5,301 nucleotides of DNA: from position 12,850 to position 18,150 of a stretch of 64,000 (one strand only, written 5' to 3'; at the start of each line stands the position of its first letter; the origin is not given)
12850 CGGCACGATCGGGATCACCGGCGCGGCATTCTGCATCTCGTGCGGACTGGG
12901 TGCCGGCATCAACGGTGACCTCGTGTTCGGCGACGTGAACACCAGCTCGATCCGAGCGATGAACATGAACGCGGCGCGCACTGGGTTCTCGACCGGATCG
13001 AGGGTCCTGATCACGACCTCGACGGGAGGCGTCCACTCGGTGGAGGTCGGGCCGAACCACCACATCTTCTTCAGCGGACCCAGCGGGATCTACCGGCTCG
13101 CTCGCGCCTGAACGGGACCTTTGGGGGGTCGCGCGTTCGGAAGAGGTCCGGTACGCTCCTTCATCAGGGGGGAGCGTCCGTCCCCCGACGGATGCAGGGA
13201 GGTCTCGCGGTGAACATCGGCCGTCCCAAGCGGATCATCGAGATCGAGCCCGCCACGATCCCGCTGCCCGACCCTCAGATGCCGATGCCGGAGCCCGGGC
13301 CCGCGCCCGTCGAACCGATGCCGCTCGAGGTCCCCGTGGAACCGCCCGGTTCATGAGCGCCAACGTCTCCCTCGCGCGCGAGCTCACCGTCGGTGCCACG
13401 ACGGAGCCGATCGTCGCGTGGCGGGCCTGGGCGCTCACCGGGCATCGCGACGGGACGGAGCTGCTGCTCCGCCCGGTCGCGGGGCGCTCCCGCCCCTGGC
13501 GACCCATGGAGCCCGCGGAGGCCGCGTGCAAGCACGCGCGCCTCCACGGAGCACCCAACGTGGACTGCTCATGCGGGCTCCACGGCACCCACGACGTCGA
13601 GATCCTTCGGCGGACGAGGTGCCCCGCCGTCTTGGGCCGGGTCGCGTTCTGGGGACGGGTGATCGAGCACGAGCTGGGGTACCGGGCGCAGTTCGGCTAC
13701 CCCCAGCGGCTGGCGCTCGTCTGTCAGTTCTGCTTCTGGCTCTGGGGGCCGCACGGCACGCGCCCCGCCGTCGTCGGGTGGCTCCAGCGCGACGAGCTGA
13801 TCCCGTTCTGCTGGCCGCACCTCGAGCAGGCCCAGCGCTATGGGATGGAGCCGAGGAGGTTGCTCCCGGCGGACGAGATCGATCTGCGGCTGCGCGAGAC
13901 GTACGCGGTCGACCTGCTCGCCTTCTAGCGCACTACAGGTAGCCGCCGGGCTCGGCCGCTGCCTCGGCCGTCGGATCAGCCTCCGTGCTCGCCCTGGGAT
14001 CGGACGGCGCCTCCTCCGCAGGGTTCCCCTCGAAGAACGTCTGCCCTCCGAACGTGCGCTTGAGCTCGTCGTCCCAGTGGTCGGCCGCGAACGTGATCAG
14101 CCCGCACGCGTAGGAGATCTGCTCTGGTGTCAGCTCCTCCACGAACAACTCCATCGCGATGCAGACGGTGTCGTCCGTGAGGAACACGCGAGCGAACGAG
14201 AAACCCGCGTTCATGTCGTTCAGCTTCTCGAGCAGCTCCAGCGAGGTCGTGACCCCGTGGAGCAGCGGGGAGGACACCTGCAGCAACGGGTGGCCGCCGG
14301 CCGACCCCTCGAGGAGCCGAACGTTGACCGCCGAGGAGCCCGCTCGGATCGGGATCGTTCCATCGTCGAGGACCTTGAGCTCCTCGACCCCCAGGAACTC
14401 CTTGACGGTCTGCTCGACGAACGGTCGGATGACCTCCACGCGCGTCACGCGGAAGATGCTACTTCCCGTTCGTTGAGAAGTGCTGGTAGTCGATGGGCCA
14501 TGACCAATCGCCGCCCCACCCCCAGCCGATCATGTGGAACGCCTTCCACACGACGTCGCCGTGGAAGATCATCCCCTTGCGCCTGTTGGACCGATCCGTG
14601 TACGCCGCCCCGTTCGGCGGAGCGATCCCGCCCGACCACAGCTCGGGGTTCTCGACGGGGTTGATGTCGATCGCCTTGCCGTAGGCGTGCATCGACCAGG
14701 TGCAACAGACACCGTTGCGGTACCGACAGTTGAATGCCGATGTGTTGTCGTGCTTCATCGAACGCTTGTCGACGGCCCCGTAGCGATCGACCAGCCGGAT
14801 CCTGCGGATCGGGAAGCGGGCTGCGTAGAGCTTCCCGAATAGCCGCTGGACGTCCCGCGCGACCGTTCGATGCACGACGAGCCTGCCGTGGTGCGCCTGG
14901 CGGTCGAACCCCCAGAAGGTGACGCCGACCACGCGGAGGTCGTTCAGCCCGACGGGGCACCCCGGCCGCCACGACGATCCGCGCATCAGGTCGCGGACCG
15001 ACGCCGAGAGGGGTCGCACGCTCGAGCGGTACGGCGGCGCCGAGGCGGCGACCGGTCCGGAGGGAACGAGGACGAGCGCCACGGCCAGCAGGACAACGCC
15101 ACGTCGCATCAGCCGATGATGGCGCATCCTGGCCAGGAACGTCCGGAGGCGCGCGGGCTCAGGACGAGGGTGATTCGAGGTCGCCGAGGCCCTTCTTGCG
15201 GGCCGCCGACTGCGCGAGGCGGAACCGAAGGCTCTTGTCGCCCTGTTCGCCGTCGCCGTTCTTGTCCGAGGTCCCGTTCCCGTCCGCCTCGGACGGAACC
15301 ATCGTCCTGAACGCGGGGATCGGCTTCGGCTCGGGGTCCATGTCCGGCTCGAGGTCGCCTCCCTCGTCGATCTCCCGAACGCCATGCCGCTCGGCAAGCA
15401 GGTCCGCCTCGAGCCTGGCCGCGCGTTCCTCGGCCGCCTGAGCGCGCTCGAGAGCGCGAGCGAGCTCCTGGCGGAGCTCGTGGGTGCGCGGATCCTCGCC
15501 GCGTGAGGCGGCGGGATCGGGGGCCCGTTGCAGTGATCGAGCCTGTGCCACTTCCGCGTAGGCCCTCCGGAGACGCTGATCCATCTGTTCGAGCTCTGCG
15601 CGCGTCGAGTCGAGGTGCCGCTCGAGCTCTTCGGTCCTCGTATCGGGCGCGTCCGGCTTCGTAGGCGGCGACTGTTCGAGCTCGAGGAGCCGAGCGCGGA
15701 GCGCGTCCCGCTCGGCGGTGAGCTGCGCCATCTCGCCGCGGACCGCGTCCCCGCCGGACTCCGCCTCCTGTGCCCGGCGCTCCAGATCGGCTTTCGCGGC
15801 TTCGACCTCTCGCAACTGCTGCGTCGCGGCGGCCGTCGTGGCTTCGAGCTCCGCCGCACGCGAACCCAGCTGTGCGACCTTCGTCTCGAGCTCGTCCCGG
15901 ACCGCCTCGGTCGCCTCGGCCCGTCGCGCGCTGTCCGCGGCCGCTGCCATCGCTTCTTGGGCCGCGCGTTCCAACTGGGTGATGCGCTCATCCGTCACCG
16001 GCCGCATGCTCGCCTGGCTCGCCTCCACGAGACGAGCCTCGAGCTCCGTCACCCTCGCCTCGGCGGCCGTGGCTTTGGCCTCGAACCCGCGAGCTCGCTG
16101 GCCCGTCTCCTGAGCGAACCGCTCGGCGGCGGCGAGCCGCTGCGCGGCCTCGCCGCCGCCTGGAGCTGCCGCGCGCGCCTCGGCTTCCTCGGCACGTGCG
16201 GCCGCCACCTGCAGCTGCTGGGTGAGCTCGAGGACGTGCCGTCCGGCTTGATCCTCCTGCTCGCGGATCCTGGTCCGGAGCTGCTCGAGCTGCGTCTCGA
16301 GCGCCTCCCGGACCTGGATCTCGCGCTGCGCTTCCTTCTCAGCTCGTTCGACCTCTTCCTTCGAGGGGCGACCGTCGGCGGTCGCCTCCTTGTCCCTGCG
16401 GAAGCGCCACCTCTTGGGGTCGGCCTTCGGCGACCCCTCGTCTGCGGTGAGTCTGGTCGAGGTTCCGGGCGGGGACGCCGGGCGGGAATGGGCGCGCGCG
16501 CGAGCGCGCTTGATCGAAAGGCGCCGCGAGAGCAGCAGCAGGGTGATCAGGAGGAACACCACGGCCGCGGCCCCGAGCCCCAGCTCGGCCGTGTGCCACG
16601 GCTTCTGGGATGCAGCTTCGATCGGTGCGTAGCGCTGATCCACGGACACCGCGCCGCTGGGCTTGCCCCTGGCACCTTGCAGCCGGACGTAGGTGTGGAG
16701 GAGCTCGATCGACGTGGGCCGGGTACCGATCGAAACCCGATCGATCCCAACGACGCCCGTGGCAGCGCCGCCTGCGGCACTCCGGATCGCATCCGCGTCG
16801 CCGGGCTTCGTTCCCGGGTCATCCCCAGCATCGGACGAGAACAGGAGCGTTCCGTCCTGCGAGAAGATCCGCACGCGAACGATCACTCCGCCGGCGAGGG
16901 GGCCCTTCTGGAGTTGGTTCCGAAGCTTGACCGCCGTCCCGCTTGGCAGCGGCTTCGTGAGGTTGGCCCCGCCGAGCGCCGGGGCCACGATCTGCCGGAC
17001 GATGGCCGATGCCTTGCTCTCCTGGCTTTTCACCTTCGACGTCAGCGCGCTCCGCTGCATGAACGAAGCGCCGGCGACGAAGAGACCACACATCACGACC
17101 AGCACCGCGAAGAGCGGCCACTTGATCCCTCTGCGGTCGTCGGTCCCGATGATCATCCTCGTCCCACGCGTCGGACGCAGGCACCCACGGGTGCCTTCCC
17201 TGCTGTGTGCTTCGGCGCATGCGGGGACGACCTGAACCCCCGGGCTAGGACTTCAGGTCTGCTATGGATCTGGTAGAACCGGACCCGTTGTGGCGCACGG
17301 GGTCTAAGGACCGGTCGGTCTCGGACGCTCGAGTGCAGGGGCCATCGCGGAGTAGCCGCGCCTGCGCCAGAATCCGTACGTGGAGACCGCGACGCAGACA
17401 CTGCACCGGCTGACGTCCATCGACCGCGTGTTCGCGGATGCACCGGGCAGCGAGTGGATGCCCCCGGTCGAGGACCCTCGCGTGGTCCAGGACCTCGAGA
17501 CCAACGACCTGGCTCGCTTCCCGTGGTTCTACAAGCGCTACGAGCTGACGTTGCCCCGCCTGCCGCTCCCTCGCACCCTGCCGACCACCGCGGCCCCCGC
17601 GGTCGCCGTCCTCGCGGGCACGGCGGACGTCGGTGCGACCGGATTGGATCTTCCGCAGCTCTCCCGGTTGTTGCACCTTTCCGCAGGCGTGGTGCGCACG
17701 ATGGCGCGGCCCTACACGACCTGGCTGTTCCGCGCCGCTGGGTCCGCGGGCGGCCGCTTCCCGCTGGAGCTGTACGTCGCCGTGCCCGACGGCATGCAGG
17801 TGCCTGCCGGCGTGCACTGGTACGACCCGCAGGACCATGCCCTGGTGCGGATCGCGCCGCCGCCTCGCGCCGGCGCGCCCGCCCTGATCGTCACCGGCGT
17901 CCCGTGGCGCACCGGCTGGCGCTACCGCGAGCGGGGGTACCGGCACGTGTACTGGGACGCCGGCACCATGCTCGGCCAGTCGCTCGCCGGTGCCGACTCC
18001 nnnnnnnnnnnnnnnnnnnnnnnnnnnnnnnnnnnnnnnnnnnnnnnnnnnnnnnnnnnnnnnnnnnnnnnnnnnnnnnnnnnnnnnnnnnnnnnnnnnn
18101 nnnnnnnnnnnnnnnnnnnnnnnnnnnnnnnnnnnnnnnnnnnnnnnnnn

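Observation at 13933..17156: Uncharacterised three-gene operon: two-TM coiled-coil membrane protein, secreted M15 peptidase and YbjN-like protein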

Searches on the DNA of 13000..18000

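Call 64: search_rna_families(source=window, start=13000, end=18000, threshold=evalue, max_evalue=5, show_alignments=2)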
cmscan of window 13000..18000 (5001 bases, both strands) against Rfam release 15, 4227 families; matches with E-value up to 5: 3.
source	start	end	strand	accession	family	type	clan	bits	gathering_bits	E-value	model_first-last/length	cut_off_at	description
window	13503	13578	-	RF02613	BSR0739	Gene; sRNA;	-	21.6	191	0.21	16-91/160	no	Brucella sRNA 0739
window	17688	17708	+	RF01083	UPD-PK2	Cis-reg;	-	19.7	32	4.7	1-21/21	no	Pseudoknot of upstream pseudoknot domain (UPD) of the 3'UTR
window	13002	13062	+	RF03057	nhaA-I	Cis-reg; riboswitch;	-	17.2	37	4.5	1-55/55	no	nhaA-I RNA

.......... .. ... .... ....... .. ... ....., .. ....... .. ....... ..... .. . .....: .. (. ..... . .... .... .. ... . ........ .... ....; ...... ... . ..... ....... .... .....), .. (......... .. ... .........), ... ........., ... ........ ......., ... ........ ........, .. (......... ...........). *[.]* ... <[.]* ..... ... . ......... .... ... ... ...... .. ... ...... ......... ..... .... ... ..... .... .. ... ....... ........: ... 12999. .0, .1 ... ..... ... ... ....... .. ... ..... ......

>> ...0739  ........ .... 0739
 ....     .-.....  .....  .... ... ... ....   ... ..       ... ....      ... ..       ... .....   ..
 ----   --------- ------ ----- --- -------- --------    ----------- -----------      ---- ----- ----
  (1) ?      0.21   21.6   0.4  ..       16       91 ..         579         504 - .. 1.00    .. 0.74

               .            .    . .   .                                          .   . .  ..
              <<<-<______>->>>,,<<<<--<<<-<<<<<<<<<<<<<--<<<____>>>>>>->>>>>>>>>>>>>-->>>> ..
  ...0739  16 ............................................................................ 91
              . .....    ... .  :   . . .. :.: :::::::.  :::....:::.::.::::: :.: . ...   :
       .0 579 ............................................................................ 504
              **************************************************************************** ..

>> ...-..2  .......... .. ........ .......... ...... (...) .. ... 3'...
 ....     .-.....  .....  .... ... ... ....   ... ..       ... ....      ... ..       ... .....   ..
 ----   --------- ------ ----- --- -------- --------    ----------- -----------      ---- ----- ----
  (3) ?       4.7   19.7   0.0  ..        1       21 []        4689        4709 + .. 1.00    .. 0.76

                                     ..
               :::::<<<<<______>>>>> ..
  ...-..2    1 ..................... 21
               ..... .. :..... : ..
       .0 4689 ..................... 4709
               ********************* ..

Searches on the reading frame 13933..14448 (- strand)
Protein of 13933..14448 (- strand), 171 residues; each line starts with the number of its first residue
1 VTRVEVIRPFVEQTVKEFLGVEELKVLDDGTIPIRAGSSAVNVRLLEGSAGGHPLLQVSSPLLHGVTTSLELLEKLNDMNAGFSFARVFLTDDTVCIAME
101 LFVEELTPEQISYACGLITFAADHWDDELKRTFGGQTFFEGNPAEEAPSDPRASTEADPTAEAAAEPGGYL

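Call 4: search_protein_families(library=pfam, proteins=[window:13933-14448:-], max_evalue=1)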
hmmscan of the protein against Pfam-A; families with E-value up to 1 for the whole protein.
window:13933-14448:- (171 aa): 3 families
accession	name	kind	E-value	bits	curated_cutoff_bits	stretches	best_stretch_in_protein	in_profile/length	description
PF22551.1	TY-Chap1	-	4.5e-30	104.4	27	1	8-140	4-131/132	T3SS (YopN, CesT) and YbjN peptide-binding chaperone 1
PF10722.14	YbjN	-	9.7e-08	32.7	22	1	20-129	13-124/126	Putative bacterial sensory transduction regulator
PF01480.22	PWI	-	0.21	12.4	22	1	5-24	1-20/72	PWI domain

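Call 5: search_protein_families(library=ncbifam, proteins=[window:13933-14448:-], max_evalue=1)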
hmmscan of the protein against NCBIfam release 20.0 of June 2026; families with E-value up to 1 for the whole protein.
window:13933-14448:- (171 aa): 0 families

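Call 82: search_protein_families(library=padloc, proteins=[window:13933-14448:-], max_evalue=0.01)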
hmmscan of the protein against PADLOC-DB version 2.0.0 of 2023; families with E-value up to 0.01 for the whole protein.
window:13933-14448:- (171 aa): 0 families

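Call 83: search_protein_families(library=phrogs, proteins=[window:13933-14448:-], max_evalue=0.001)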
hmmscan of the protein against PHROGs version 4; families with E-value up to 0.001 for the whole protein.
window:13933-14448:- (171 aa): 0 families

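Call 89: find_related_loci(query=window:13933-14448:-, collection=metagenome_contigs, flank=5000)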
Query window:13933-14448:- (171 aa) in metagenome_contigs; peptide patterns used: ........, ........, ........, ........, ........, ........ (x = any residue, [..] = any of these).
600 stretches matched a pattern (row limit reached: there are more); 27 encode a relative of the query (tblastn E <= 1e-3); 27 distinct loci.
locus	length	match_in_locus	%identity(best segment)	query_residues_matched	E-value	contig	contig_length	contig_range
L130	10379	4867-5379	99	1-171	1e-112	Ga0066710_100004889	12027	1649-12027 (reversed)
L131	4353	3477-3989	87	1-171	7e-98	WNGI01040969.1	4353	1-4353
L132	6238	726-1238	83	1-171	7e-95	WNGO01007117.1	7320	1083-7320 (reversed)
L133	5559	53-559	85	2-171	2e-94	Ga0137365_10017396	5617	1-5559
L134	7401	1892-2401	85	1-171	4e-94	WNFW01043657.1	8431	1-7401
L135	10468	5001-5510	85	1-171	4e-94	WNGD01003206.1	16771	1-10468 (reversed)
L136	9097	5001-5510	85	1-171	4e-94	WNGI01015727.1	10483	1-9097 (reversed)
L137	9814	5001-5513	82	1-171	4e-94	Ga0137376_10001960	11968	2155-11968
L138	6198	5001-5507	84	1-171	1e-93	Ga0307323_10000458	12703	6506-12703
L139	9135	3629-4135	84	1-171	1e-93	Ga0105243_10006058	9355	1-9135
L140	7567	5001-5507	84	1-171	2e-93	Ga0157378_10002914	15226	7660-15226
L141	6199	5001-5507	84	1-171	1e-93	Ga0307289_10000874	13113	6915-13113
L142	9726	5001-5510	82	1-171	5e-93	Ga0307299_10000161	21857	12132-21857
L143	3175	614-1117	83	1-171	5e-93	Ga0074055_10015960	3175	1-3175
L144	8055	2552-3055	82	1-171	3e-91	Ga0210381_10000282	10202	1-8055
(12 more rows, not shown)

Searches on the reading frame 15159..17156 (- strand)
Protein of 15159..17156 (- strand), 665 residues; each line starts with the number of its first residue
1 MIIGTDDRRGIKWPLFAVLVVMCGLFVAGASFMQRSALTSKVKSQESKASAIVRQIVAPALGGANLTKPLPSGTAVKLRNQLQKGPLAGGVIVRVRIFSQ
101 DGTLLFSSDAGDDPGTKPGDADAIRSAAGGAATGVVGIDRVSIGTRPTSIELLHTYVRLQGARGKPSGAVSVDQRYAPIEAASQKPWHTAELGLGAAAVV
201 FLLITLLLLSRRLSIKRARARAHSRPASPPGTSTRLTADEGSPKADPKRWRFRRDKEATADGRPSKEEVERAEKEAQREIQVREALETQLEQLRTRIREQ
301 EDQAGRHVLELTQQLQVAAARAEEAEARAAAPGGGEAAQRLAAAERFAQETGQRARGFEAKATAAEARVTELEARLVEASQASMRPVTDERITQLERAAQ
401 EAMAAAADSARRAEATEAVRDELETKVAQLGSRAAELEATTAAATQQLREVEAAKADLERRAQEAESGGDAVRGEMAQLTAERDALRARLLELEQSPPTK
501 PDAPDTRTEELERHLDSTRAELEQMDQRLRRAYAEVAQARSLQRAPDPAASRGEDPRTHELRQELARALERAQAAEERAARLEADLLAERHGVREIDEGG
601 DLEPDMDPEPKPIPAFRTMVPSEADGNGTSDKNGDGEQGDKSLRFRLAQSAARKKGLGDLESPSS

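Call 4: search_protein_families(library=pfam, proteins=[window:15159-17156:-], max_evalue=1)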
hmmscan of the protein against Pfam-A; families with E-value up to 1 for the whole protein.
window:15159-17156:- (665 aa): 3 families
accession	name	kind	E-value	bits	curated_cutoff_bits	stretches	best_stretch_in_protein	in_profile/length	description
PF23991.1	DUF7310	-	0.00071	20.4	40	1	389-467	2-79/83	Coiled-coil region of unknown function (DUF7310)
PF15807.10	MAP17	-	0.019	15.5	29.6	1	185-284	29-119/122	Membrane-associated protein 117 kDa, PDZK1-interacting protein 1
PF17112.10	Tom6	-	0.16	12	18.8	1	14-36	15-36/45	Mitochondrial import receptor subunit Tom6, fungal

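Call 5: search_protein_families(library=ncbifam, proteins=[window:15159-17156:-], max_evalue=1)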
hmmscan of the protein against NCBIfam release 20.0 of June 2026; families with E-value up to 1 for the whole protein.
window:15159-17156:- (665 aa): 6 families
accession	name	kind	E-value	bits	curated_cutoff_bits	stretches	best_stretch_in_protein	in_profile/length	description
TIGR02169.1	SMC_prok_A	equivalog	0.00019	19.3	729.4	1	255-527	705-973/1165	chromosome segregation protein SMC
NF045487.1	ASRP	equivalog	0.00091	17.9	300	2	411-579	317-476/593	archaea-specific SMC-related protein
NF033930.1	pneumo_PspA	exception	0.014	14.2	850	1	254-634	76-449/659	pneumococcal surface protein A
TIGR04523.1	Mplasa_alph_rch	subfamily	0.024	12.6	270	1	421-531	387-493/745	helix-rich protein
TIGR02168.1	SMC_prok_B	equivalog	0.039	11.6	567.35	1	258-495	691-924/1181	chromosome segregation protein SMC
NF045780.1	TrlF_fam_ATP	equivalog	0.3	9.7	350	1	254-538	443-701/944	TrlF family AAA-like ATPase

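Call 82: search_protein_families(library=padloc, proteins=[window:15159-17156:-], max_evalue=0.01)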
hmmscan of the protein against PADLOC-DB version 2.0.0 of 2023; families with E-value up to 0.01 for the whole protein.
window:15159-17156:- (665 aa): 0 families
